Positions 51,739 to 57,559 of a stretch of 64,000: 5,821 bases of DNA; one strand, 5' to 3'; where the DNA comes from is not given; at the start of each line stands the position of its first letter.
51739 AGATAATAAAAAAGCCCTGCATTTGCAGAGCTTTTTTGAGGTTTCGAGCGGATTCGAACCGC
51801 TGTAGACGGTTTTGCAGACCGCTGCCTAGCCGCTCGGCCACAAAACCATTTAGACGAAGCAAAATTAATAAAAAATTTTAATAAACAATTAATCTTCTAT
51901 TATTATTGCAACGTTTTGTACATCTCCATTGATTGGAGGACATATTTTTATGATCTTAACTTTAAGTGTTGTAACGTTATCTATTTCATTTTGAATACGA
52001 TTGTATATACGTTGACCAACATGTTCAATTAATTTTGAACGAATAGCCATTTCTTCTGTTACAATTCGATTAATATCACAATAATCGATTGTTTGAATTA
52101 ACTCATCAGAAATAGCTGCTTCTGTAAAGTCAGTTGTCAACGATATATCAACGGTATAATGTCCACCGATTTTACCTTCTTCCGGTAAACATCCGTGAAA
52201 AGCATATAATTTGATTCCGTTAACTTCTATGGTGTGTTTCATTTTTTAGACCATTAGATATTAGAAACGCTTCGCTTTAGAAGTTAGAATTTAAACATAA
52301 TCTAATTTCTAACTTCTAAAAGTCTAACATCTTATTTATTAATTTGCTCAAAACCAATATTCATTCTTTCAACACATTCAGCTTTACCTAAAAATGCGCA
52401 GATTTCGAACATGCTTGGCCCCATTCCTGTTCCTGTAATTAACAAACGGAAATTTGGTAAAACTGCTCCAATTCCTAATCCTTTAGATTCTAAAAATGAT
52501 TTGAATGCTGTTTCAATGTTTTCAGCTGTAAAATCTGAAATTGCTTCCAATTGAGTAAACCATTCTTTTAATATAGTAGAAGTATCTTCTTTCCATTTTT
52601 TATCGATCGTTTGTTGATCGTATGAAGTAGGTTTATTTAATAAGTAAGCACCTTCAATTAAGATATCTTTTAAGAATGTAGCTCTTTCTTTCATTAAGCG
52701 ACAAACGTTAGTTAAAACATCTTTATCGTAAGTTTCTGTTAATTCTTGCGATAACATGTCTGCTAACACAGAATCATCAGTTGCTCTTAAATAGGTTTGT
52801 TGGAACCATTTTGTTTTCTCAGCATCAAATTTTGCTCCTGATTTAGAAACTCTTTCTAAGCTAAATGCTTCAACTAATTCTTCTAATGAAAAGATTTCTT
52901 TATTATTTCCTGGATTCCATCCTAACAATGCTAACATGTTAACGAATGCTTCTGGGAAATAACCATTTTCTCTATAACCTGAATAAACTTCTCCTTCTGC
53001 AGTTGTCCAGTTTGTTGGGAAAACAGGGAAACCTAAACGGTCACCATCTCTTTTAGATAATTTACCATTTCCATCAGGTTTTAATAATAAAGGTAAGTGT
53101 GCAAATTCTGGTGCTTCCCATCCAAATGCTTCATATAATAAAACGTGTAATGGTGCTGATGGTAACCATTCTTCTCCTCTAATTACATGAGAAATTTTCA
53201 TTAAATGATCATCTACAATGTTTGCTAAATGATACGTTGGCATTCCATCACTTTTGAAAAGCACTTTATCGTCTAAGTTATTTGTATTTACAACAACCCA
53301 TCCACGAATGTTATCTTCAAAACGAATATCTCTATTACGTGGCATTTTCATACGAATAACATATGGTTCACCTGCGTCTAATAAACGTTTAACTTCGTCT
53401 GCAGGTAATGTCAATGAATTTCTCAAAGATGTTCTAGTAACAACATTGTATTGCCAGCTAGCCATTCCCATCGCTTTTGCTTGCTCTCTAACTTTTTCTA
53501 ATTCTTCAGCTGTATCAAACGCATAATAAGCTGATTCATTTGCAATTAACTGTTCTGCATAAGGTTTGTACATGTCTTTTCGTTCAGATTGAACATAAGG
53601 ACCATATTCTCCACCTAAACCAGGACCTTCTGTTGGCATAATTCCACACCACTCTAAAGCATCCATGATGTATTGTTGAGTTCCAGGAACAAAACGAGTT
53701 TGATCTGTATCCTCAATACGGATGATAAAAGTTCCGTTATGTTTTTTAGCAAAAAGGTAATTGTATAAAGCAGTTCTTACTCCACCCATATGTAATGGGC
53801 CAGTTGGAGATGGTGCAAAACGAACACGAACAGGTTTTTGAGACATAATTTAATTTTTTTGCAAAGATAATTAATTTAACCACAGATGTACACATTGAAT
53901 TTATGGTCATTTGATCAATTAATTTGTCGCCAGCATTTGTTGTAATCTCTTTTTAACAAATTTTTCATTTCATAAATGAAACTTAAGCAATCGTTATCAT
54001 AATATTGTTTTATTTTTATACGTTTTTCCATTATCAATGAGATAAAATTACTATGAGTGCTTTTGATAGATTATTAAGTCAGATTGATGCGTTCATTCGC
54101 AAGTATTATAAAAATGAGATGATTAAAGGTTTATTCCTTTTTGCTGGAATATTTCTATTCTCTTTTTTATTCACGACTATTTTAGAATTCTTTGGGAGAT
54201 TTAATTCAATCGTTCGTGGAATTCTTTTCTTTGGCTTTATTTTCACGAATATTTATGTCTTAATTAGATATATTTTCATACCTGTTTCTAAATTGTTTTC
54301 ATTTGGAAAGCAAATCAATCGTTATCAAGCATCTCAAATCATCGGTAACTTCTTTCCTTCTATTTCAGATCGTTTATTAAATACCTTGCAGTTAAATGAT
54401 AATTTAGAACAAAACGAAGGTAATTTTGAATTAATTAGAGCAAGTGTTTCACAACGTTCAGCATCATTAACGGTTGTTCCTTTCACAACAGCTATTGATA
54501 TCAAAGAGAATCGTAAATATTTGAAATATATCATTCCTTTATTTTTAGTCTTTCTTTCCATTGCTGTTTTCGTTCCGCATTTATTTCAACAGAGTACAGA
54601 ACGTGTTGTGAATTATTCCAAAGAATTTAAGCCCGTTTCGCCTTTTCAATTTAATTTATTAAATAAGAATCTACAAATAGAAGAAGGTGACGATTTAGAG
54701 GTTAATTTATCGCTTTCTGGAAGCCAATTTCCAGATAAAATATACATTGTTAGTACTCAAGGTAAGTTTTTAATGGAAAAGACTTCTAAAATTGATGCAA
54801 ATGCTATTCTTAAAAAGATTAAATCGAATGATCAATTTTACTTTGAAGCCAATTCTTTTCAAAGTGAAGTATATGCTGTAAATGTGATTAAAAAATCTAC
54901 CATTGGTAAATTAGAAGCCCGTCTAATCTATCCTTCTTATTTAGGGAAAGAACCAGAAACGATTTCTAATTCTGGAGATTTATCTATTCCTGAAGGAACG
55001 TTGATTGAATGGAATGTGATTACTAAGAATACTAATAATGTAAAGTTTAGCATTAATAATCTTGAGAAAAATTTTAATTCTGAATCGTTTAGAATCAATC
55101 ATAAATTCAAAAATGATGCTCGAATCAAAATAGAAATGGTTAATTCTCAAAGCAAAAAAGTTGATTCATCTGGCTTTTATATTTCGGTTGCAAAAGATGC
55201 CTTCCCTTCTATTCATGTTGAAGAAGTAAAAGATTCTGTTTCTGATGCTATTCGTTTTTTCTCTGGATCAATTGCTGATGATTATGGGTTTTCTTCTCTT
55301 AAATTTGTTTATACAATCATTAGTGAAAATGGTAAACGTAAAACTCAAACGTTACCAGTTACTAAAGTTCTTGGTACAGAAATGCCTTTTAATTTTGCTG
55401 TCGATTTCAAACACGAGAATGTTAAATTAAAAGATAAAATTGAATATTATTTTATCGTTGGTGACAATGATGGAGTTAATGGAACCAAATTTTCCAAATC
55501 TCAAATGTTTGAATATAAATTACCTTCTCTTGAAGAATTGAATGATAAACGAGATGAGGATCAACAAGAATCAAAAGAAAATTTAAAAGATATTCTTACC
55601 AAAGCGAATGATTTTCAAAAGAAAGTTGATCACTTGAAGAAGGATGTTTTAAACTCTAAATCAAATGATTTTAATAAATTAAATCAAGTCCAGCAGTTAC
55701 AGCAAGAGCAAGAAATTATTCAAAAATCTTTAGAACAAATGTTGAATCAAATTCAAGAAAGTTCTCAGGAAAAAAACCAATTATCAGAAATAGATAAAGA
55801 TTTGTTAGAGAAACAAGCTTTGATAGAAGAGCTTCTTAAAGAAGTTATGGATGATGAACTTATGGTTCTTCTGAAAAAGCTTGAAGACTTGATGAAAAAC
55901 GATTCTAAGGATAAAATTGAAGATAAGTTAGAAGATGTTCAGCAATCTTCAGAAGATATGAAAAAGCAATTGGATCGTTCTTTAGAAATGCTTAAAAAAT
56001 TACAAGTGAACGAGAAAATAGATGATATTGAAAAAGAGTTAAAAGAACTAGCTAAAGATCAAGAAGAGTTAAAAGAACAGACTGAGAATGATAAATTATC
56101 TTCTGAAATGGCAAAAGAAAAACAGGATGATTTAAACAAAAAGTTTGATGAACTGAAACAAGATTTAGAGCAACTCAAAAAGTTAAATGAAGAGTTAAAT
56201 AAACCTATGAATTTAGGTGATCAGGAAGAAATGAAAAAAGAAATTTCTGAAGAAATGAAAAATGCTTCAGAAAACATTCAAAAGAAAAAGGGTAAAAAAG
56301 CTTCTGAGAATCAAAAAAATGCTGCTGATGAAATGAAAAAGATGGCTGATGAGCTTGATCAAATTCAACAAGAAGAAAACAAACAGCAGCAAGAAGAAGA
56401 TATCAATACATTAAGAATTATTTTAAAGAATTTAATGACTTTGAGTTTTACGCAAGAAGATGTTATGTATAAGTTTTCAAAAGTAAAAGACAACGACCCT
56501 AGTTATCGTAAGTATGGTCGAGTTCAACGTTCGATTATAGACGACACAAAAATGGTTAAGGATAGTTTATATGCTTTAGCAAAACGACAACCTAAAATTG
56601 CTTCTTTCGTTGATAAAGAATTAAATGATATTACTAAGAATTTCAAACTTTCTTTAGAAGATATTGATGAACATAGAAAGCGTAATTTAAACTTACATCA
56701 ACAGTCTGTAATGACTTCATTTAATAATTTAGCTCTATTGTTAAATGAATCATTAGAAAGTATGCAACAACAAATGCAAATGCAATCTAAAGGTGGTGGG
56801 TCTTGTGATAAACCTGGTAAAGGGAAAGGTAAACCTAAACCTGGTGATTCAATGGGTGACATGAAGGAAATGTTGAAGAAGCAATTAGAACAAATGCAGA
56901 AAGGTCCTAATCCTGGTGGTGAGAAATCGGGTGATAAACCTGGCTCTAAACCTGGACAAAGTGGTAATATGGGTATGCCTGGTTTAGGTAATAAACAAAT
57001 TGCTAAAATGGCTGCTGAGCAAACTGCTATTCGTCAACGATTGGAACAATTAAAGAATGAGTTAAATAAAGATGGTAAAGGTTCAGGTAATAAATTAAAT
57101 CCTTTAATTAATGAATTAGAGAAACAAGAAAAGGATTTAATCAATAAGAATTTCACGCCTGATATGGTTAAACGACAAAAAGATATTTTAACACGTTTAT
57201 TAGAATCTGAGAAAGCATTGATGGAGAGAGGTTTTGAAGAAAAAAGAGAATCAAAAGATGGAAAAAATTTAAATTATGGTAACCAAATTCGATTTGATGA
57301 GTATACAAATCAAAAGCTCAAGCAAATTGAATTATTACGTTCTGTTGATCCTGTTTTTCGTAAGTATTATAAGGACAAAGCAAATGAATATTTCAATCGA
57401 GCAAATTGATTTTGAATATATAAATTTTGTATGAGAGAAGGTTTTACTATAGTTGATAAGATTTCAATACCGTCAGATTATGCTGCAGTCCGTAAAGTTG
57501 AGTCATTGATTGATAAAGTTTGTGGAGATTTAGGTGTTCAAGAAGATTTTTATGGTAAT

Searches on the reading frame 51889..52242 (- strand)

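Call 8: search_protein_families(library=pfam, proteins=[window:51889-52242:-])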
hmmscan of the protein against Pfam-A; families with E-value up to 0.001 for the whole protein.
window:51889-52242:- (117 aa): 1 family
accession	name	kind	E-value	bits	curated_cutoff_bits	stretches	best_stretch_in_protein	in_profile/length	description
PF02152.23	FolB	-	1.5e-27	96.7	31.8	1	5-116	1-113/113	Dihydroneopterin aldolase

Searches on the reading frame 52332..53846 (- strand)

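Call 8: search_protein_families(library=pfam, proteins=[window:52332-53846:-])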
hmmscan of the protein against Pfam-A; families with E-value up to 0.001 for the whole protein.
window:52332-53846:- (504 aa): 2 families
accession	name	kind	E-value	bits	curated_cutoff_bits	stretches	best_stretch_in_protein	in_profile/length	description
PF00749.27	tRNA-synt_1c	-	4.4e-95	318.7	23.4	1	6-347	2-314/314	tRNA synthetases class I (E and Q), catalytic domain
PF19269.4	Anticodon_2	-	1.2e-31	110.4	23.6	1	363-497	4-139/141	Anticodon binding domain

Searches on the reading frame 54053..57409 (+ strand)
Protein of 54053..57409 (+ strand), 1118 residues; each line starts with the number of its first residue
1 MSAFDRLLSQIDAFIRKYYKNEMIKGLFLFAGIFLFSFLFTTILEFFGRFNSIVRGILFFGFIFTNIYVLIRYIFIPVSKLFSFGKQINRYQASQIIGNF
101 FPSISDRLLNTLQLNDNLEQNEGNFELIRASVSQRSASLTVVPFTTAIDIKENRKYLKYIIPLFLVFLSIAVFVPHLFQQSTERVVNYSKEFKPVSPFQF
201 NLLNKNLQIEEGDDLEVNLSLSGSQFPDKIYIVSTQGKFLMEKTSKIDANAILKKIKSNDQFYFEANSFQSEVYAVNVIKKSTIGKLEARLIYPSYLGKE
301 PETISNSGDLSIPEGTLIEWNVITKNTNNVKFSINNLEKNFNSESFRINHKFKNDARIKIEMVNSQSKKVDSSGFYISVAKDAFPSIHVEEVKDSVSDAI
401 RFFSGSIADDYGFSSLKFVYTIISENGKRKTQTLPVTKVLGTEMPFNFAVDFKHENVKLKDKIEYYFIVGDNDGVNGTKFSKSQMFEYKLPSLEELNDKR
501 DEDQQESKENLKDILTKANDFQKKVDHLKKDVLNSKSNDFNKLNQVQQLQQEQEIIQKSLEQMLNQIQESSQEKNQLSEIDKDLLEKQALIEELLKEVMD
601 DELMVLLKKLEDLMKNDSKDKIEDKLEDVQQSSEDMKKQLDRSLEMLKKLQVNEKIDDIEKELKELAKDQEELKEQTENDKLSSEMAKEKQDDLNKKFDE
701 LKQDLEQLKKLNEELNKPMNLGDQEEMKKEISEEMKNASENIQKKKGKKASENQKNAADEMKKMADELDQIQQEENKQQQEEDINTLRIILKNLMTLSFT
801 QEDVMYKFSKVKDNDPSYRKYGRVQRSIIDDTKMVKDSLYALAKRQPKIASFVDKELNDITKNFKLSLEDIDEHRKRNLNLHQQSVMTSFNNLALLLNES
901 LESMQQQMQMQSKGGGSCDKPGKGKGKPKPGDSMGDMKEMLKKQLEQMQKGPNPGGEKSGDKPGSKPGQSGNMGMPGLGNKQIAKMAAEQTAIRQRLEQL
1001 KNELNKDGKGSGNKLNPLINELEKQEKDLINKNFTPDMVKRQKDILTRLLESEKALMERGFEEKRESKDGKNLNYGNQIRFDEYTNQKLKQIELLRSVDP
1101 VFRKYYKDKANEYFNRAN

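Call 8: search_protein_families(library=pfam, proteins=[window:54053-57409:+])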
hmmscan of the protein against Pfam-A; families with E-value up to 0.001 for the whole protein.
window:54053-57409:+ (1118 aa): 1 family
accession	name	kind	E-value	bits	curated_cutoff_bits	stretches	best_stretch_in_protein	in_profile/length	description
PF13779.11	DUF4175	-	1.2e-07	30.6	27.3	1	287-434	186-336/825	Domain of unknown function (DUF4175)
